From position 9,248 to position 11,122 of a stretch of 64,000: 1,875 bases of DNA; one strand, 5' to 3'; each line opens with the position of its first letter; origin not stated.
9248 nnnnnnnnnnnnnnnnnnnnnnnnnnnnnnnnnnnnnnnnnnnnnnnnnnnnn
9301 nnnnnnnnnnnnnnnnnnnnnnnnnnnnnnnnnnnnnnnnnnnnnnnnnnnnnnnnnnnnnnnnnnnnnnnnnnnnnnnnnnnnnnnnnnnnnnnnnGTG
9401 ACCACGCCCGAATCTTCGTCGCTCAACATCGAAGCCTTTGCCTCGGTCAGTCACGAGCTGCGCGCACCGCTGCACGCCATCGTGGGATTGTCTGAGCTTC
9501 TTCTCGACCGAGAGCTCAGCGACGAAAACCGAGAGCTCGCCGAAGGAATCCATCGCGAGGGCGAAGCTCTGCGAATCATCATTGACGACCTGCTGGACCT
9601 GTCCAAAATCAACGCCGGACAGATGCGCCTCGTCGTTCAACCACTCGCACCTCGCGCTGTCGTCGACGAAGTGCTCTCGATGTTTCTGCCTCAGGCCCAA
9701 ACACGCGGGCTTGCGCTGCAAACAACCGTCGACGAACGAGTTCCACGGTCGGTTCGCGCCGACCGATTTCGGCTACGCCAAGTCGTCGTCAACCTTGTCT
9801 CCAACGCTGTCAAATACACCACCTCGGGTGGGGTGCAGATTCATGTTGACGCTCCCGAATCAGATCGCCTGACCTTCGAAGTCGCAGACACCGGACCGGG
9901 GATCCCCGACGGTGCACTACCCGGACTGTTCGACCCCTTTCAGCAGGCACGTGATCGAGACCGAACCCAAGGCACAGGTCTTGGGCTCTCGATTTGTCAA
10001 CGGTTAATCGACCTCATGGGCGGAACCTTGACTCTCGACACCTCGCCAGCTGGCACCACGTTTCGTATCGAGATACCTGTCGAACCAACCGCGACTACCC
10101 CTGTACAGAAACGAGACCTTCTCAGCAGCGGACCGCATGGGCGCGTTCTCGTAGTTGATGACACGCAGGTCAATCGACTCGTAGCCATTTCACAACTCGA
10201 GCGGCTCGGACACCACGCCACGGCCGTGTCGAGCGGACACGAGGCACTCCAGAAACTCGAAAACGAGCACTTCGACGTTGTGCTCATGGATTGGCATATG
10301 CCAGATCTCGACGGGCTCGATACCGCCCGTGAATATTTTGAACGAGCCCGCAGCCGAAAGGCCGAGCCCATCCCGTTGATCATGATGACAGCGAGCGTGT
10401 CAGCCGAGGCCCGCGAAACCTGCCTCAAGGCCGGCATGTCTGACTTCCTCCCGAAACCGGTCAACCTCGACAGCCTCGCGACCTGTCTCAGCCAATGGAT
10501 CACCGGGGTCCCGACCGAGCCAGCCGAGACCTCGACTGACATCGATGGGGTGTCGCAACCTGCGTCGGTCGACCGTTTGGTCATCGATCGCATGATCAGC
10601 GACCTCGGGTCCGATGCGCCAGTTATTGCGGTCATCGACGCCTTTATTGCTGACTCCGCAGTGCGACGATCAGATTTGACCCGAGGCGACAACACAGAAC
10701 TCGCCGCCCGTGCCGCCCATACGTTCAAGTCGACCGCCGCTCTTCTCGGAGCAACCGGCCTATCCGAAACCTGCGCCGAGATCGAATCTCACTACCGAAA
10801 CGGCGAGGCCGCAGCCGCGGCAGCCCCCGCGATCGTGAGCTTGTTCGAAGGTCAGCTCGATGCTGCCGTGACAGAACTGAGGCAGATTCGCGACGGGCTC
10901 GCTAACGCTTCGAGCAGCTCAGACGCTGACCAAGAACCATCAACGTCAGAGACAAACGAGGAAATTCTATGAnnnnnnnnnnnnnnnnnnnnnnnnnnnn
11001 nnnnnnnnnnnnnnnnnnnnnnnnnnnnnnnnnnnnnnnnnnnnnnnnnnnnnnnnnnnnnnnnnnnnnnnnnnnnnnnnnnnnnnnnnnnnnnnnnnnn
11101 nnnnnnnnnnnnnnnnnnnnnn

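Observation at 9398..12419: H-NOX haem sensor wedged between two input-less histidine kinases in an actinobacterium-like genome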

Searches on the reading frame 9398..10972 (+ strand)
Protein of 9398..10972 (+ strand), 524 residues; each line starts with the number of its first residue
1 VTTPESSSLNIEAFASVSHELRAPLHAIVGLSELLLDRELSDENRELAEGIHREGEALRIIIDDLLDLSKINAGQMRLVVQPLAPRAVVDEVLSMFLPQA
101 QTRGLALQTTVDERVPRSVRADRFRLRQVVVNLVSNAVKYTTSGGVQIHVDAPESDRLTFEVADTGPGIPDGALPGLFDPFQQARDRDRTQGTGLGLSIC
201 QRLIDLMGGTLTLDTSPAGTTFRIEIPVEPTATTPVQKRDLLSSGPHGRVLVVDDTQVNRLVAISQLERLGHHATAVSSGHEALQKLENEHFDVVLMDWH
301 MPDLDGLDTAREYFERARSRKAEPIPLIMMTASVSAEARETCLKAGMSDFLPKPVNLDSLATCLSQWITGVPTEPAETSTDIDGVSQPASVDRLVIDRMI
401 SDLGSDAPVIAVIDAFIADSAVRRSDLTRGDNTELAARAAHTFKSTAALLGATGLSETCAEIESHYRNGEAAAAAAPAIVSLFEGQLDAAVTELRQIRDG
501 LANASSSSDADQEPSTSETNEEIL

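Call 3: search_protein_families(library=pfam, proteins=[window:9398-10972:+], max_evalue=0.01)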
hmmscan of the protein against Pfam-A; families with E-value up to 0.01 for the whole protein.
window:9398-10972:+ (524 aa): 6 families
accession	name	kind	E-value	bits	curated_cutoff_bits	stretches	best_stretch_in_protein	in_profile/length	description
PF02518.31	HATPase_c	-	5.1e-31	107.8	26.4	1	122-229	2-110/111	Histidine kinase-, DNA gyrase B-, and HSP90-like ATPase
PF00072.30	Response_reg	-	6.1e-24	84.8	30.2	1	250-362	1-108/111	Response regulator receiver domain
PF00512.31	HisKA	-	2.1e-17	63.4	26.9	1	12-74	4-66/66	His Kinase A (phospho-acceptor) domain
PF01627.28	Hpt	-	9.2e-10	39.1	24.6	1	415-496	5-83/84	Hpt domain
PF13581.12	HATPase_c_2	-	1.3e-05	25.7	27.4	1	123-224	29-125/127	Histidine kinase-like ATPase domain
PF24896.1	Receiver_CRE1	-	7.6e-05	23.4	27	1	249-367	8-134/136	AHK4/CRE1/WOL first receiver domain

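Call 4: search_protein_families(library=ncbifam, proteins=[window:9398-10972:+], max_evalue=0.01)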
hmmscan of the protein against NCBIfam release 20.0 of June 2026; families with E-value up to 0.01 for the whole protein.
window:9398-10972:+ (524 aa): 159 families (the best 25 are shown)
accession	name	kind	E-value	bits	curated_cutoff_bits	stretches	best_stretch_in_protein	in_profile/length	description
TIGR02956.1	TMAO_torS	equivalog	8.4e-98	328.6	676.5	1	14-482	468-956/967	TMAO reductase system sensor histidine kinase/response regulator TorS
NF011874.0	PRK15347.1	equivalog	8.7e-89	298.7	852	2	14-234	402-619/921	two component system sensor kinase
NF008302.0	PRK11091.1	equivalog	4.6e-84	283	838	1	15-464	288-741/779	aerobic respiration two-component sensor histidine kinase ArcB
NF008318.0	PRK11107.1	equivalog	1e-77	262.1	890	2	7-238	290-528/920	two-component sensor histidine kinase BarA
NF008099.0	PRK10841.1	equivalog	1.6e-76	257.9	920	2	14-234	474-696/949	two-component system sensor histidine kinase RcsC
NF041947.1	LuxQ_Vibrio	equivalog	1.6e-64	218.2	1200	1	6-366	468-837/843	quorum-sensing autoinducer 2 sensor kinase/phosphatase LuxQ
NF038297.2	hybrid_HK_HrmK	equivalog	1.1e-62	212.5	725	1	14-366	239-606/607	hybrid histidine kinase/response regulator HrmK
NF008543.0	PRK11466.1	equivalog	4e-62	210.3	982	1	14-465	448-884/914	TMAO reductase system sensor histidine kinase/response regulator TorS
NF045901.1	HisKinLetSLeg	equivalog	8.8e-61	206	1650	2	5-238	288-528/906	two-component system sensor histidine kinase LetS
NF007420.1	PRK09959.1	equivalog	1.4e-48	165.3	1995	1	14-392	716-1098/1197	acid-sensing system histidine kinase EvgS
NF046044.1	PnpS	equivalog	5.7e-47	160.6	400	1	11-227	171-390/390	two-component system histidine kinase PnpS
NF041832.1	near_NosP_CTERM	subfamily_domain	8e-46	156.8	400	1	14-366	11-368/370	NahK/ErcS family hybrid sensor histidine kinase/response regulator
NF041880.1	EPS_EpsF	equivalog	2.3e-42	145.1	900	2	17-216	281-478/492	response regulator EpsF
NF008312.0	PRK11100.1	equivalog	1.2e-36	126.5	356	1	16-227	262-473/477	two-component system sensor histidine kinase CreC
NF050805.1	CellDivHKDivJCaul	equivalog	3e-36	124.8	1000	1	14-237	302-529/531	cell cycle sensor histidine kinase DivJ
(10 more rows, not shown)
